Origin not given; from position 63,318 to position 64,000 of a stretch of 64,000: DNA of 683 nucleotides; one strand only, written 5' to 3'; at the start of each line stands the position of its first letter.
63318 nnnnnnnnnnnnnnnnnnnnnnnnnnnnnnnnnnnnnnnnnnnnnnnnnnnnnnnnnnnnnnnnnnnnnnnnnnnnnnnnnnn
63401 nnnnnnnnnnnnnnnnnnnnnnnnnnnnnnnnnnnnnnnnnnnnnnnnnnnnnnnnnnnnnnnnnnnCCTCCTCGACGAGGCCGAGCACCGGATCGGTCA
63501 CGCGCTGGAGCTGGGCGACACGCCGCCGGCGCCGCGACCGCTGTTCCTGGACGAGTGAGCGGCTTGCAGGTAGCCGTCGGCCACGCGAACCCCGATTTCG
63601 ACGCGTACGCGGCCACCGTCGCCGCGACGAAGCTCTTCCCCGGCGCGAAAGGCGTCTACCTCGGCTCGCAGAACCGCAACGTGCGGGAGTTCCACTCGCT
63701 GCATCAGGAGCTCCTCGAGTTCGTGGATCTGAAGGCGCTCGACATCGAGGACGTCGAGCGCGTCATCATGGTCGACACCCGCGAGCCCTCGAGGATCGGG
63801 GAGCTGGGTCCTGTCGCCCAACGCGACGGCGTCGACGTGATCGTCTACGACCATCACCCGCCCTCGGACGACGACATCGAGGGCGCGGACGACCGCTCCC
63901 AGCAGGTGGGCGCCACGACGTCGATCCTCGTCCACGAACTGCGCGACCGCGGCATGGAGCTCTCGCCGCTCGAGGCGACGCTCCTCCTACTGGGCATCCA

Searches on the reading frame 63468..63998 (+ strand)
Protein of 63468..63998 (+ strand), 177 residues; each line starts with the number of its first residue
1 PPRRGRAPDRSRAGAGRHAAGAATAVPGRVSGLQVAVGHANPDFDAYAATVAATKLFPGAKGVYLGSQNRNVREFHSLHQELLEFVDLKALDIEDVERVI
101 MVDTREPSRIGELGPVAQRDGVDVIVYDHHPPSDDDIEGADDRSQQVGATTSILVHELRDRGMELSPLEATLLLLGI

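Call 11: search_protein_families(library=pfam, proteins=[window:63468-63998:+], max_evalue=0.001)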
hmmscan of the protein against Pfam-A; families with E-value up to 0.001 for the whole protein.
window:63468-63998:+ (177 aa): 1 family
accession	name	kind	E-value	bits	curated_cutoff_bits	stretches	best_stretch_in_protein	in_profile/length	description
PF01368.27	DHH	-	1.2e-12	48.7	28.1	1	36-177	4-125/125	DHH family, N-terminal domain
